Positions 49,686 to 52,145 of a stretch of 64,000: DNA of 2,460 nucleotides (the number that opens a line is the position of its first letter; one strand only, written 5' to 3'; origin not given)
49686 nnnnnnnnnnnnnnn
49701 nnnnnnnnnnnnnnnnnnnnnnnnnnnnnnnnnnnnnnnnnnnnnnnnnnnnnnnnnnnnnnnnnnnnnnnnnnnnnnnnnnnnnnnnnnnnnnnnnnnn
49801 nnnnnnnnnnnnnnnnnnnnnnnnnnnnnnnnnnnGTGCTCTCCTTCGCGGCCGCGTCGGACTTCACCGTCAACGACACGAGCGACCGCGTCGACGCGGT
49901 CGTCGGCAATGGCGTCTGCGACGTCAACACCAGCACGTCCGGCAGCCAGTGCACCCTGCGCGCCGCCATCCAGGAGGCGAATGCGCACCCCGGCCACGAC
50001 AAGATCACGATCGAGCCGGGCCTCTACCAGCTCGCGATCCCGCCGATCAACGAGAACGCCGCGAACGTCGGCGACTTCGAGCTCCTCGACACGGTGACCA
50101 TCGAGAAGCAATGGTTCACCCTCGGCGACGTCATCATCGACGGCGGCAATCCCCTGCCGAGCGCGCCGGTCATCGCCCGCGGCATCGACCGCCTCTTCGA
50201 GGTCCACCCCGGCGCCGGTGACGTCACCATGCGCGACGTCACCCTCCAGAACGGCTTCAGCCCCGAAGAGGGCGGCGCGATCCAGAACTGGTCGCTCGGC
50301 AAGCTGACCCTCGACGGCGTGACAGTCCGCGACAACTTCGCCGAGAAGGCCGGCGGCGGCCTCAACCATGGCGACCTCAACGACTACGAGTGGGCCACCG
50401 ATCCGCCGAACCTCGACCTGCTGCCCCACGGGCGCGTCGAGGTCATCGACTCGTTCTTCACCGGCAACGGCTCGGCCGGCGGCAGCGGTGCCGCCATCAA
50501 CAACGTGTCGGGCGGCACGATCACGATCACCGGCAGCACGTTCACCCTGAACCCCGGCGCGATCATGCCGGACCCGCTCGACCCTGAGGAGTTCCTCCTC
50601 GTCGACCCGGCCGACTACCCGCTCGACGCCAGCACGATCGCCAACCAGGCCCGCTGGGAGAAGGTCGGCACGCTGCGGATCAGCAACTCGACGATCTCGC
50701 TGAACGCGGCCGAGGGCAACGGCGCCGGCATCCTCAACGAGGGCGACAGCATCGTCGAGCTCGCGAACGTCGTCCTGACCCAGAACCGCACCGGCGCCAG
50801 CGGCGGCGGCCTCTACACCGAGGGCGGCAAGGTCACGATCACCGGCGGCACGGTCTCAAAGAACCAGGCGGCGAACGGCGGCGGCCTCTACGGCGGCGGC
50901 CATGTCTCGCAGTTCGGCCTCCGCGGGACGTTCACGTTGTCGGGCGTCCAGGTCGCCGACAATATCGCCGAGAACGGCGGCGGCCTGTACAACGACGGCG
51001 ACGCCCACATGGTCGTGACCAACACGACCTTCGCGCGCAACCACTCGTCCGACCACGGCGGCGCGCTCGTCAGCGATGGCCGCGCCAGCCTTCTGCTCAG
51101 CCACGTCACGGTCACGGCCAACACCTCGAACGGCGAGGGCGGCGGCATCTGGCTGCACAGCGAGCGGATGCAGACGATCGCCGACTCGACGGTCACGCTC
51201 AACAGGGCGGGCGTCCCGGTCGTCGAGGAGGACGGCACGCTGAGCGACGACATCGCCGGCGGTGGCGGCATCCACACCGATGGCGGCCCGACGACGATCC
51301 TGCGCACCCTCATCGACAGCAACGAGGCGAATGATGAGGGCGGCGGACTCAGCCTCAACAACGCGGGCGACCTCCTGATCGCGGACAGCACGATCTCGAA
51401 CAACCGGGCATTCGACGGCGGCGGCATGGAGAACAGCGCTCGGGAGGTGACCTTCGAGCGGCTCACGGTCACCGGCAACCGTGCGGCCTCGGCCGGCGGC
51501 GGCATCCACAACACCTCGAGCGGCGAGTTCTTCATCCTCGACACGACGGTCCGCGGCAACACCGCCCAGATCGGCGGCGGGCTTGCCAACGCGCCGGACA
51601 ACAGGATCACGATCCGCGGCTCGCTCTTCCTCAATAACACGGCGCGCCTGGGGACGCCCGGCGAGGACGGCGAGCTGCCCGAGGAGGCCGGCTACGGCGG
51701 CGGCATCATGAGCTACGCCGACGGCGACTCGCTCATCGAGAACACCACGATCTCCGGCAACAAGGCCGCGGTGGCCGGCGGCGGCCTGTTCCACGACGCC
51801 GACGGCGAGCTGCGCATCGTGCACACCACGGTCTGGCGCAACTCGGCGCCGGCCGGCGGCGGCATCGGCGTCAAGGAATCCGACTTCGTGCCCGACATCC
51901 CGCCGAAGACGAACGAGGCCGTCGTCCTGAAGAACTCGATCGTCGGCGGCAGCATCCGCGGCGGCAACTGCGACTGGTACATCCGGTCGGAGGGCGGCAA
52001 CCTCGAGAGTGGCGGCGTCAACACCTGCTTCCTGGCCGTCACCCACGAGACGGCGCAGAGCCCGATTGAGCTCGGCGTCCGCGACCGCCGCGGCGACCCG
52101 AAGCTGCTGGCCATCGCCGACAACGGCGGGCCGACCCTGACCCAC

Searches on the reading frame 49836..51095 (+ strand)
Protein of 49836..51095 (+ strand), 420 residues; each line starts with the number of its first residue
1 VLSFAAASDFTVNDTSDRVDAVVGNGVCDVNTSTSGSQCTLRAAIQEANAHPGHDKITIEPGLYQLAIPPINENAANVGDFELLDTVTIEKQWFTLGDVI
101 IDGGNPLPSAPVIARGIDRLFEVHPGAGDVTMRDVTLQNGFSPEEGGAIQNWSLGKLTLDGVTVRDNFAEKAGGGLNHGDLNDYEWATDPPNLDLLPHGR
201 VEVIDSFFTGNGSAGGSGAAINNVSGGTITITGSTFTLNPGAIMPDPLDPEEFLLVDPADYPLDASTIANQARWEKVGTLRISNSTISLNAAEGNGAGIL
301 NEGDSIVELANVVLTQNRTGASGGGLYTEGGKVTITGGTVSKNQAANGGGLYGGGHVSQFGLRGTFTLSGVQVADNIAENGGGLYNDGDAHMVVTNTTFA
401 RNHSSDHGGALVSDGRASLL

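Call 27: find_related_loci(query=A2, collection=metagenome_contigs, flank=6000)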
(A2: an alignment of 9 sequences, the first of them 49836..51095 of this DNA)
Query A2 (420 aa) in metagenome_contigs; peptide patterns used: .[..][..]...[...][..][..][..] (x = any residue, [..] = any of these).
600 stretches matched a pattern (row limit reached: there are more); 554 encode a relative of the query (tblastn E <= 1e-3); the best 80 are kept; 80 distinct loci.
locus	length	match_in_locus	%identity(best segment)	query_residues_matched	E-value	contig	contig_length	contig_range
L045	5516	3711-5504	47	5-419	8e-106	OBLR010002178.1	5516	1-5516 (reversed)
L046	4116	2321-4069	46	1-419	7e-102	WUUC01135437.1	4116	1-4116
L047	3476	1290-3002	45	12-420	1e-98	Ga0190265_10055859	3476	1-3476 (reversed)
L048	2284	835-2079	44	3-413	5e-101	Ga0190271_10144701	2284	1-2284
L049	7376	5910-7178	45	3-420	2e-92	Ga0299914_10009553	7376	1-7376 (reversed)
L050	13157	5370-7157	40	10-420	4e-84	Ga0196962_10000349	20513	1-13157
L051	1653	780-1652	36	12-419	1e-42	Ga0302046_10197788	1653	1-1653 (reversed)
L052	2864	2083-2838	38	5-383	1e-36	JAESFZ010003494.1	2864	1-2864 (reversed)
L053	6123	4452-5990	31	9-418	7e-36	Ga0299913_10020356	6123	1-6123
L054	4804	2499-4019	34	5-404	3e-35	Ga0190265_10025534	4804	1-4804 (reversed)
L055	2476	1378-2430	33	12-419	2e-31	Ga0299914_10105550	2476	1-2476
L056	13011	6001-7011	32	8-399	1e-30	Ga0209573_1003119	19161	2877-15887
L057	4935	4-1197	31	5-419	3e-29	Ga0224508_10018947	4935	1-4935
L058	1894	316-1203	32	5-332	2e-29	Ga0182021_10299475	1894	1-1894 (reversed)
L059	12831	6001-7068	30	10-415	4e-29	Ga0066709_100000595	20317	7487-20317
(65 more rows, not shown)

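Call 32: search_protein_families(library=pfam, proteins=[L045:461-2173:+, L045:2170-2871:+, L045:2981-3385:+, L050:662-1918:+, L050:1915-2589:+, L050:2662-4095:+, L050:3507-4661:-, L049:1450-2859:+, L049:3974-4792:+, L049:4414-5580:+], max_evalue=0.001)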
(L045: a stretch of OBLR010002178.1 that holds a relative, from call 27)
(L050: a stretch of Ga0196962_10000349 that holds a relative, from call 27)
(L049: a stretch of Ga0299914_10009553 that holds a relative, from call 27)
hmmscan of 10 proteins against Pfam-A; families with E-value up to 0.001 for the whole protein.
L045:461-2173:+ (570 aa): 2 families
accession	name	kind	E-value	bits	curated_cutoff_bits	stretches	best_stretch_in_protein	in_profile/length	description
PF02518.31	HATPase_c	-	3.4e-23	82.7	26.4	1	459-568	2-109/111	Histidine kinase-, DNA gyrase B-, and HSP90-like ATPase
PF00512.31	HisKA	-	2e-06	28.2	26.9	1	346-404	2-59/66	His Kinase A (phospho-acceptor) domain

L045:2170-2871:+ (233 aa): 3 families
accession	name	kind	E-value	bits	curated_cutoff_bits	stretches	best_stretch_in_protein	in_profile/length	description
PF00072.30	Response_reg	-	9.3e-18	64.9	30.2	1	10-127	1-111/111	Response regulator receiver domain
PF00196.25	GerE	-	2.1e-14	53.3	23.5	1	165-219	3-57/57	Bacterial regulatory proteins, luxR family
PF08281.18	Sigma70_r4_2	-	1.6e-07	31.3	25.7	1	156-204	2-51/54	Sigma-70, region 4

L045:2981-3385:+ (134 aa): 0 families

L050:662-1918:+ (418 aa): 3 families
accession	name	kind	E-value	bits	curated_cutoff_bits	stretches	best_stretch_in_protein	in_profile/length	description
PF02518.31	HATPase_c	-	8.8e-13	49.1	26.4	1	331-416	4-106/111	Histidine kinase-, DNA gyrase B-, and HSP90-like ATPase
PF07730.19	HisKA_3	-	1.2e-10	42.2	24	1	231-289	1-64/68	Histidine kinase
PF13581.12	HATPase_c_2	-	4.3e-06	27.2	27.4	1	321-381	20-87/127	Histidine kinase-like ATPase domain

L050:1915-2589:+ (224 aa): 7 families
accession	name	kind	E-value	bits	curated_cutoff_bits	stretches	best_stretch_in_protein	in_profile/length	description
PF00072.30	Response_reg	-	1.3e-23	83.7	30.2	1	7-117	1-111/111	Response regulator receiver domain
PF00196.25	GerE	-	9.7e-16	57.6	23.5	1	157-209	3-55/57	Bacterial regulatory proteins, luxR family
PF04545.22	Sigma70_r4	-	5.8e-09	35.8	24.1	1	156-199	4-48/50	Sigma-70, region 4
PF08281.18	Sigma70_r4_2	-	4.7e-07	29.8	25.7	1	156-193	10-48/54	Sigma-70, region 4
PF12840.13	HTH_20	-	6.7e-06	26.4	27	1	164-196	9-43/51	Helix-turn-helix domain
PF13384.12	HTH_23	-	0.00034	20.8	24.6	1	162-191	8-37/50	Homeodomain-like domain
PF08279.18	HTH_11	-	0.00052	20.3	25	0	170-199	15-43/55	HTH domain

L050:2662-4095:+ (477 aa): 4 families
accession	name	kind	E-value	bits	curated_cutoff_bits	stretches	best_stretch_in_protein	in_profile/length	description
PF02518.31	HATPase_c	-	1.6e-14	54.8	26.4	1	391-477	4-108/111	Histidine kinase-, DNA gyrase B-, and HSP90-like ATPase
PF07730.19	HisKA_3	-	3.5e-11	43.9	24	1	291-349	1-64/68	Histidine kinase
PF13581.12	HATPase_c_2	-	9.7e-06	26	27.4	1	385-443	24-88/127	Histidine kinase-like ATPase domain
PF17159.10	MASE3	-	0.0003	20.9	31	1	54-266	9-212/226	Membrane-associated sensor domain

L050:3507-4661:- (384 aa): 0 families

L049:1450-2859:+ (469 aa): 0 families

L049:3974-4792:+ (272 aa): 3 families
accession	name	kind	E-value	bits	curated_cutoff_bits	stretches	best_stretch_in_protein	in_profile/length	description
PF12697.13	Abhydrolase_6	-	1.4e-18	68.8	26.3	1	9-256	1-216/217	Alpha/beta hydrolase family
PF00561.26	Abhydrolase_1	-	6.5e-10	39.5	25.8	1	8-244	2-239/245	alpha/beta hydrolase fold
PF12146.15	Hydrolase_4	-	2.8e-09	37.1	27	1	77-245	76-234/239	Serine aminopeptidase, S33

L049:4414-5580:+ (388 aa): 2 families
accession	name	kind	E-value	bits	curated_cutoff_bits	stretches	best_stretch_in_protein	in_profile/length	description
PF12706.13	Lactamase_B_2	-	3e-15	56.8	27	1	147-347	2-200/200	Beta-lactamase superfamily domain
PF13483.12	Lactamase_B_3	-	1.4e-09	38.6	24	1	130-346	1-160/160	Beta-lactamase superfamily domain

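Call 40: search_protein_families(library=pfam, proteins=[L053:1685-3514:-], max_evalue=0.01)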
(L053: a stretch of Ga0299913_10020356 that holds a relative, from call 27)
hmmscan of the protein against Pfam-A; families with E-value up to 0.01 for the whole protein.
L053:1685-3514:- (609 aa): 1 family
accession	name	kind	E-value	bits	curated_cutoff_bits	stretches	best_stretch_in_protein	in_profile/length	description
PF00082.27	Peptidase_S8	-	2.1e-45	155.7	21.8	1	187-456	1-281/288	Subtilase family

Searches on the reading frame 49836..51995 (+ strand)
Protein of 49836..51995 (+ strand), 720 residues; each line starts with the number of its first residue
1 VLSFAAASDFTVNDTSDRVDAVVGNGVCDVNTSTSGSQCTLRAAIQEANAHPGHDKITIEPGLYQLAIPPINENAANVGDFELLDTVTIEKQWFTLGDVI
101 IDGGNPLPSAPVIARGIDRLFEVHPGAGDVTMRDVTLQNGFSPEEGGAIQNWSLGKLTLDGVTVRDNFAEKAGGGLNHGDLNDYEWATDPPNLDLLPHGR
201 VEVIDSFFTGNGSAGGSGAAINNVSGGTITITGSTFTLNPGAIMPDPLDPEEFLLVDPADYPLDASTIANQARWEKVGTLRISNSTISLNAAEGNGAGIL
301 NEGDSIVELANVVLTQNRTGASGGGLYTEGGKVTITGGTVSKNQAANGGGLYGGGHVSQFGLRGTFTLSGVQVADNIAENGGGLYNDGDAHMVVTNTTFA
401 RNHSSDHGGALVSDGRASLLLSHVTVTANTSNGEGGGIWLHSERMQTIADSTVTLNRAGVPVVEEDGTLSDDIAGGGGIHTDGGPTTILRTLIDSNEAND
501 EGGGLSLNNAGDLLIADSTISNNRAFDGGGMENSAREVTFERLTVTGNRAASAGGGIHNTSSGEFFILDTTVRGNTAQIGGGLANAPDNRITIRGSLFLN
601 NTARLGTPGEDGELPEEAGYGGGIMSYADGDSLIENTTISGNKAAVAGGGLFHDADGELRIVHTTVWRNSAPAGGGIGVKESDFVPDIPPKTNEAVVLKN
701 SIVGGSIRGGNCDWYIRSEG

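Call 47: find_homologous_proteins(query=window:49836-51995:+, max_evalue=1e-20)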
Query window:49836-51995:+ (720 aa): 251 proteins with E <= 1e-20 among 8000 candidates; the best 120 are listed.
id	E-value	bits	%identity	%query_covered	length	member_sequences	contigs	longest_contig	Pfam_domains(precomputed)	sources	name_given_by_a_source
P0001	0.0e+0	1183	75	100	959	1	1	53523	PF02415.24,PF05048.20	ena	-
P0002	2.3e-278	944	65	94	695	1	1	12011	PF02415.24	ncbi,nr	ncbi:MAG: CSLREA domain-containing protein, partial [Actinomycetota bacterium]|nr:CSLREA domain-cont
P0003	4.2e-202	692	65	68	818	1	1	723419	PF02415.24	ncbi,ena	-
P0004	6.4e-197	674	66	65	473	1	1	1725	PF02415.24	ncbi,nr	ncbi:MAG TPA: right-handed parallel beta-helix repeat-containing protein, partial [Actinomycetota ba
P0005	1.0e-188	647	47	99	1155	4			PF13229.13,PF02415.24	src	-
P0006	3.0e-180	619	46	99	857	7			PF02415.24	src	-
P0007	1.7e-179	617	46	99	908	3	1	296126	PF02415.24,PF05048.20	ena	-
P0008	2.0e-179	617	80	49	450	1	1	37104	PF13229.13,PF02415.24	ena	-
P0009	1.4e-172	594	46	99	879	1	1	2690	-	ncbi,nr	ncbi:MAG TPA: right-handed parallel beta-helix repeat-containing protein, partial [Streptosporangiac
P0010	3.8e-171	589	44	99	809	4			PF13229.13,PF02415.24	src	-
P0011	7.6e-171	588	46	100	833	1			PF13229.13,PF02415.24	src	-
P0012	8.3e-170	585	44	99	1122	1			PF13229.13,PF02415.24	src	-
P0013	1.1e-162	561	66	56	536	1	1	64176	-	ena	-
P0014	6.7e-160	552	44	94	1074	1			PF13229.13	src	-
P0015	1.7e-159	551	46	82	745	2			PF13229.13,PF02415.24,PF05048.20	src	-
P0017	3.1e-157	543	53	73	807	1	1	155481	PF13229.13,PF02415.24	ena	-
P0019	4.0e-139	483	42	99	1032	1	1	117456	-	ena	-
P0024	9.6e-119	416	43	40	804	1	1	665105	-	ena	-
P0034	2.5e-94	335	47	57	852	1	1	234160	PF13229.13,PF02415.24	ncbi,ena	-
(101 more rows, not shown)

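Call 48: find_encoding_contigs(protein=P0001, flank=6000, max_places=1)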
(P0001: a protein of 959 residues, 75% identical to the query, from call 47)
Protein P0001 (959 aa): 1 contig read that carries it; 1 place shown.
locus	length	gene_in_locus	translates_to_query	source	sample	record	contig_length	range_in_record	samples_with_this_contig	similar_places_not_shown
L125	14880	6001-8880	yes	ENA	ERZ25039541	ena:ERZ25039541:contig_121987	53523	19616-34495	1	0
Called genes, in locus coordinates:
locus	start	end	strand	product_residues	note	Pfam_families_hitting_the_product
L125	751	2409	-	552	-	PF19077:Big_13 (faint), PF24421:Ig_J (faint), PF07495:Y_Y_Y (faint), PF24517:CBM96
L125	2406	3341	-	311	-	PF19077:Big_13 (faint)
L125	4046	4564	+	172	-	-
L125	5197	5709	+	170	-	-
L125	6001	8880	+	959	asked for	PF02415:Chlam_PMP (faint), PF05048:NosD (faint)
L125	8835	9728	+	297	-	PF24517:CBM96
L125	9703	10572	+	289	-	PF13229:Beta_helix, PF05048:NosD, PF13229:Beta_helix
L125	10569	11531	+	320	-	PF05048:NosD, PF13229:Beta_helix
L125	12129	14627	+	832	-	PF05048:NosD, PF13229:Beta_helix, PF05048:NosD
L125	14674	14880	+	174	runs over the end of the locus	-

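Call 49: find_encoding_contigs(protein=P0003, flank=6000, max_places=1)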
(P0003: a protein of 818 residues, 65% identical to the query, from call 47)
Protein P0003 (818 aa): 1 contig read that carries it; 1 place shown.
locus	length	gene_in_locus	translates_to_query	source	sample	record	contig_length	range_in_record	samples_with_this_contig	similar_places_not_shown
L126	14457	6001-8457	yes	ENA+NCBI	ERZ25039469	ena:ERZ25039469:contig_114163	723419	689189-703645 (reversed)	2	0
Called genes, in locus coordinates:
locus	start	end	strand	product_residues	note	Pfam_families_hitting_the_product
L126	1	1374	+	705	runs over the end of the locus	PF00037:Fer4 (faint), PF12797:Fer4_2 (faint), PF13237:Fer4_10, PF12838:Fer4_7 (weak), PF13183:Fer4_8, PF13187:Fer4_9, PF13484:Fer4_16 (faint), PF02754:CCG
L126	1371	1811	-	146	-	-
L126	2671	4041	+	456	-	PF00672:HAMP, PF00512:HisKA, PF02518:HATPase_c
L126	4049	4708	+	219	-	PF00072:Response_reg, PF00486:Trans_reg_C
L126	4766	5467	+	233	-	PF00512:HisKA, PF02518:HATPase_c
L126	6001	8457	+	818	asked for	PF02415:Chlam_PMP (faint)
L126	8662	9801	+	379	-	PF24517:CBM96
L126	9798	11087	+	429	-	PF13229:Beta_helix, PF05048:NosD, PF13229:Beta_helix, PF05048:NosD (weak)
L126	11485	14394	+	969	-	PF05048:NosD (faint), PF13229:Beta_helix (faint)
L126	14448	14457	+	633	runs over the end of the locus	-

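Call 50: find_encoding_contigs(protein=P0007, flank=6000, max_places=1)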
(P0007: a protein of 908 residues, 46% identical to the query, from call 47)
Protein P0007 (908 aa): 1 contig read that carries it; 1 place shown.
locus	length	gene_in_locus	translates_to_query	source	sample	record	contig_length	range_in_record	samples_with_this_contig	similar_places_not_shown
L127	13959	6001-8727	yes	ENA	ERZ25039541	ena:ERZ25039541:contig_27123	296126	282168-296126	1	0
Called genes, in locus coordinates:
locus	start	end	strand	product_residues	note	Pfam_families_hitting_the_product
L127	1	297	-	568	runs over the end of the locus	PF00672:HAMP, PF00512:HisKA, PF02518:HATPase_c, PF00072:Response_reg, PF00486:Trans_reg_C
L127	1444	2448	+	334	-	PF00069:Pkinase, PF07714:PK_Tyr_Ser-Thr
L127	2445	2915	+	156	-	-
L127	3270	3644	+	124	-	-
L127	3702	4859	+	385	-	PF00672:HAMP, PF00512:HisKA, PF02518:HATPase_c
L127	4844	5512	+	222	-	PF00072:Response_reg, PF00486:Trans_reg_C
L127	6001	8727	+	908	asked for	PF02415:Chlam_PMP (faint), PF05048:NosD (faint)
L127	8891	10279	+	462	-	PF24517:CBM96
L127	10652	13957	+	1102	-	?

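Call 51: find_encoding_contigs(protein=P0017, flank=6000, max_places=1)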
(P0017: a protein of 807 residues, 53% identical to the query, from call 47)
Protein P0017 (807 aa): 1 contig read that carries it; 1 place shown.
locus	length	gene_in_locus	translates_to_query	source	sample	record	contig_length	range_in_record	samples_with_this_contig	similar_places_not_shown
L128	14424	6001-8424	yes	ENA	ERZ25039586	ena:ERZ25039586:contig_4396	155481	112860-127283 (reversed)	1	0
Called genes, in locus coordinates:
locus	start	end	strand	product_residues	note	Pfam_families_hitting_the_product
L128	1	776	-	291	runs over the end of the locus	PF00892:EamA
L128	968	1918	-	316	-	PF23023:Anti-Pycsar_Apyc1, PF13691:Lactamase_B_4 (faint), PF00753:Lactamase_B, PF12706:Lactamase_B_2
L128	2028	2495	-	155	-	PF12850:Metallophos_2, PF00149:Metallophos (faint)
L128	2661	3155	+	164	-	PF10648:Gmad2, PF01476:LysM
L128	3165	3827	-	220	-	PF13487:HD_5, PF01966:HD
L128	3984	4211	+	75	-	-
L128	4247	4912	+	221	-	-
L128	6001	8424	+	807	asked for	PF02415:Chlam_PMP (faint), PF13229:Beta_helix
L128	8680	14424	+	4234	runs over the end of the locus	PF24517:CBM96, PF05048:NosD, PF13229:Beta_helix, PF05048:NosD, PF13229:Beta_helix, PF05048:NosD, PF13229:Beta_helix, PF05048:NosD, +9 more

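Call 53: find_encoding_contigs(protein=P0013, flank=6000, max_places=1)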
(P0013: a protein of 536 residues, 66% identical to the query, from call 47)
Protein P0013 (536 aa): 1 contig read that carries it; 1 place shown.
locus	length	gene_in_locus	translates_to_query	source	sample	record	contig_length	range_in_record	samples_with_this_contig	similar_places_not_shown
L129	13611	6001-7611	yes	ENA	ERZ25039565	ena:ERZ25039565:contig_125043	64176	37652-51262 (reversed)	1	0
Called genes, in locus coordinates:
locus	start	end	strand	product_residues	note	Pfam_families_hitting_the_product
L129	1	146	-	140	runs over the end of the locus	-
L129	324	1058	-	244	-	-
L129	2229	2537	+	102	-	-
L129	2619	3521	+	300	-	-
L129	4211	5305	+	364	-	PF00672:HAMP, PF00512:HisKA, PF13581:HATPase_c_2 (weak), PF02518:HATPase_c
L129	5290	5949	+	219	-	PF00072:Response_reg, PF00486:Trans_reg_C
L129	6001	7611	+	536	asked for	-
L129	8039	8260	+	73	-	-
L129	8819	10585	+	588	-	PF24517:CBM96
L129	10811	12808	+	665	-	-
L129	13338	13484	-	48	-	-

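Call 54: find_encoding_contigs(protein=P0019, flank=6000, max_places=1)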
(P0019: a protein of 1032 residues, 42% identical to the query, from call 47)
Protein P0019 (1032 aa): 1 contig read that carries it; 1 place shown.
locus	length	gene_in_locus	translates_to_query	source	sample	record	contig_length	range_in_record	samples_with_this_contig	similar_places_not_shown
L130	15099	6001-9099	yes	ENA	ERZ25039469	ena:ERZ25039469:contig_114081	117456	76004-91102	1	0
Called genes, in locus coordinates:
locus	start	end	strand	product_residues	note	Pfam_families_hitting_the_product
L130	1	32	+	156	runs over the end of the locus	PF01435:Peptidase_M48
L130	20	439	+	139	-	PF01435:Peptidase_M48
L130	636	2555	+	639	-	PF00512:HisKA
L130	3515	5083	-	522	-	PF00672:HAMP, PF00512:HisKA, PF02518:HATPase_c (weak)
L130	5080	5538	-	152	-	PF00486:Trans_reg_C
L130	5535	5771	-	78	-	PF00072:Response_reg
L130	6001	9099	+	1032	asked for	-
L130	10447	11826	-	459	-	-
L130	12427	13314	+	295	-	PF13229:Beta_helix, PF05048:NosD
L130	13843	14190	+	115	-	-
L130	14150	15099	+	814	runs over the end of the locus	PF05048:NosD, PF13229:Beta_helix, PF05048:NosD, PF13229:Beta_helix, PF05048:NosD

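Call 55: find_encoding_contigs(protein=P0024, flank=6000, max_places=1)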
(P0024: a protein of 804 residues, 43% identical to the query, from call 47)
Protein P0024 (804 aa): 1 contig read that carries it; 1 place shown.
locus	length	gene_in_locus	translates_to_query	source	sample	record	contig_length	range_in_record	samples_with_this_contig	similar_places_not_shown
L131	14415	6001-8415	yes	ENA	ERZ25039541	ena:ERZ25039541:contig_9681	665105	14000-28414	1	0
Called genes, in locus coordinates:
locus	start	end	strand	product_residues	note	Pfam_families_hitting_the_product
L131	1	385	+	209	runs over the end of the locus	-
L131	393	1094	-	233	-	-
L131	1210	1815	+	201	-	-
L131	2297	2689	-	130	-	-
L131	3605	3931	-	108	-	-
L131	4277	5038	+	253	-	PF02518:HATPase_c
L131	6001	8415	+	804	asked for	-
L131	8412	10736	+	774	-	PF24517:CBM96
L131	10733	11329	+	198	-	-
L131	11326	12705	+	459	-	-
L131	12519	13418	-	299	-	-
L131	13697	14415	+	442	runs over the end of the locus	PF05048:NosD (weak), PF13229:Beta_helix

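Call 56: find_encoding_contigs(protein=P0034, flank=6000, max_places=1)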
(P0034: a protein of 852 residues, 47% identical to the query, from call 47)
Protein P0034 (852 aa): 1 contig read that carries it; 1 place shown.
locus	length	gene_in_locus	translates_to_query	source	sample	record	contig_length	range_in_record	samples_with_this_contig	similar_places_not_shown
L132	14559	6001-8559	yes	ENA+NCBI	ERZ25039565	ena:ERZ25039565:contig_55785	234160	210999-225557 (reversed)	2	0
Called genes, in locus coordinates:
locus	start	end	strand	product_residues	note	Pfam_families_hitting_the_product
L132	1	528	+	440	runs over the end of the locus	-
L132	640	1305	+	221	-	PF00072:Response_reg, PF00486:Trans_reg_C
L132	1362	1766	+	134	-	PF00072:Response_reg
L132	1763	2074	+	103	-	PF00072:Response_reg (faint)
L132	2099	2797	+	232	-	PF00072:Response_reg, PF00196:GerE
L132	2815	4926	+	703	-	PF07730:HisKA_3, PF00072:Response_reg, PF00196:GerE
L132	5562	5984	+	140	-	-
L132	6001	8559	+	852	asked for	PF02415:Chlam_PMP (faint), PF13229:Beta_helix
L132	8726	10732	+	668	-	PF05048:NosD (weak), PF13229:Beta_helix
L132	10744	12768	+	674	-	PF13229:Beta_helix (weak), PF05048:NosD (faint), PF13229:Beta_helix (weak)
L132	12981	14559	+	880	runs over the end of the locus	PF05048:NosD, PF13229:Beta_helix, PF05048:NosD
